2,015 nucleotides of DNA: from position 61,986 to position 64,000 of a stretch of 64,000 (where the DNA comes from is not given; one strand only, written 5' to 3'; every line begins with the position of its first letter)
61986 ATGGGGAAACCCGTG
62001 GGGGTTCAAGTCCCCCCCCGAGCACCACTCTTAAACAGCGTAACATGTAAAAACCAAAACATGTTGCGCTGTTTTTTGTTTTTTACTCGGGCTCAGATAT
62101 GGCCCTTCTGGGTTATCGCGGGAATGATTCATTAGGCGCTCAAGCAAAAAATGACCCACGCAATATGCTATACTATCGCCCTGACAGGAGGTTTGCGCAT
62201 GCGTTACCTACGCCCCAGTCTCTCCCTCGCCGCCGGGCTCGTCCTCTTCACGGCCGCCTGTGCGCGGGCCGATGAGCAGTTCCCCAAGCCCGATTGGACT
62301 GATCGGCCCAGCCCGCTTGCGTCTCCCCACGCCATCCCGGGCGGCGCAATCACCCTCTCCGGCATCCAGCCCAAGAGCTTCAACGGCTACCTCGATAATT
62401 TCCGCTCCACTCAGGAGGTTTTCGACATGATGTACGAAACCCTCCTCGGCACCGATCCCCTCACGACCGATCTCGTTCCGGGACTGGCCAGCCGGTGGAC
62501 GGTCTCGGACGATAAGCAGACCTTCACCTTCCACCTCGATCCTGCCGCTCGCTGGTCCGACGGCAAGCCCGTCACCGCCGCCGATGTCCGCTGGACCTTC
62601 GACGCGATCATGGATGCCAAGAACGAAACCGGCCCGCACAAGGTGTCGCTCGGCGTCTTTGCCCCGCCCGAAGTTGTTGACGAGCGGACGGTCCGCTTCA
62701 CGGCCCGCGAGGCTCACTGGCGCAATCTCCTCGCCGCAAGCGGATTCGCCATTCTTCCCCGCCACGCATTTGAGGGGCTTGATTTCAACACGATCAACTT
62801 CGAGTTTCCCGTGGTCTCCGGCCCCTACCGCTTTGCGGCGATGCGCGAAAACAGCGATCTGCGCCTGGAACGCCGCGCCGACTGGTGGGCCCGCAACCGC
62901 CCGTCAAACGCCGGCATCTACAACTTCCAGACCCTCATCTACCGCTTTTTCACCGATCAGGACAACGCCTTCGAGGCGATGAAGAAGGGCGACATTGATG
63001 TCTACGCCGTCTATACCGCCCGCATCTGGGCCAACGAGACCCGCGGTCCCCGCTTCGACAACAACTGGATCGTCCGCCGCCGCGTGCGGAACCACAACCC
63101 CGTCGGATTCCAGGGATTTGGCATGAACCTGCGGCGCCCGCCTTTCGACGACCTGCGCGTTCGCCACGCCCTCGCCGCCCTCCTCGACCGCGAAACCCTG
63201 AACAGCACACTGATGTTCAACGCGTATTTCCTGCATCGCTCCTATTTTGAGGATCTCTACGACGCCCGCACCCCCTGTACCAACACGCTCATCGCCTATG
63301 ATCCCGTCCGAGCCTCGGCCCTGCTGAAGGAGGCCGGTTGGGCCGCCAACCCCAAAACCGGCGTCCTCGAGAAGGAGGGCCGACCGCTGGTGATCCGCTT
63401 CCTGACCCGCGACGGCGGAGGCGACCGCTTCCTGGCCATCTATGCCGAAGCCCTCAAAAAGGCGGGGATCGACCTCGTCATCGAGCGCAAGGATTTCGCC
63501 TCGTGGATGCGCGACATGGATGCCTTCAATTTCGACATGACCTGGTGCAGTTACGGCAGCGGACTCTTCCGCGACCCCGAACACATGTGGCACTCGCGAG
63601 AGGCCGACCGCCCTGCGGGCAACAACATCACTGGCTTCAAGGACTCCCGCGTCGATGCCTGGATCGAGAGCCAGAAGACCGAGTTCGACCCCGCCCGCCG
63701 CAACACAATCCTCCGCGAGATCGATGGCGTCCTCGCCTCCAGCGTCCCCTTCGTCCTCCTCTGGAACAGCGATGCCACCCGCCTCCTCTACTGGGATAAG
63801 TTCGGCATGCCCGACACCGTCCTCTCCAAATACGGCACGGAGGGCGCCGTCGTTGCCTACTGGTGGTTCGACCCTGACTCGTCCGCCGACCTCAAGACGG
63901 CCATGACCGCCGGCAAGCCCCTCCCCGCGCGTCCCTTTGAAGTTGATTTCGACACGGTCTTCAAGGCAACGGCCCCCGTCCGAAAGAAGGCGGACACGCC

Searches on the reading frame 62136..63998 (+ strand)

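Call 35: search_protein_families(library=pfam, proteins=[window:62136-63998:+], max_evalue=0.00001)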
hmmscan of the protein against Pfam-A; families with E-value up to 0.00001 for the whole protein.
window:62136-63998:+ (621 aa): 1 family
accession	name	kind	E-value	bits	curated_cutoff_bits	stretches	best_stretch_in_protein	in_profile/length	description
PF00496.27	SBP_bac_5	-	1.9e-67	228.4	32.4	1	113-486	2-359/368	Bacterial extracellular solute-binding proteins, family 5 Middle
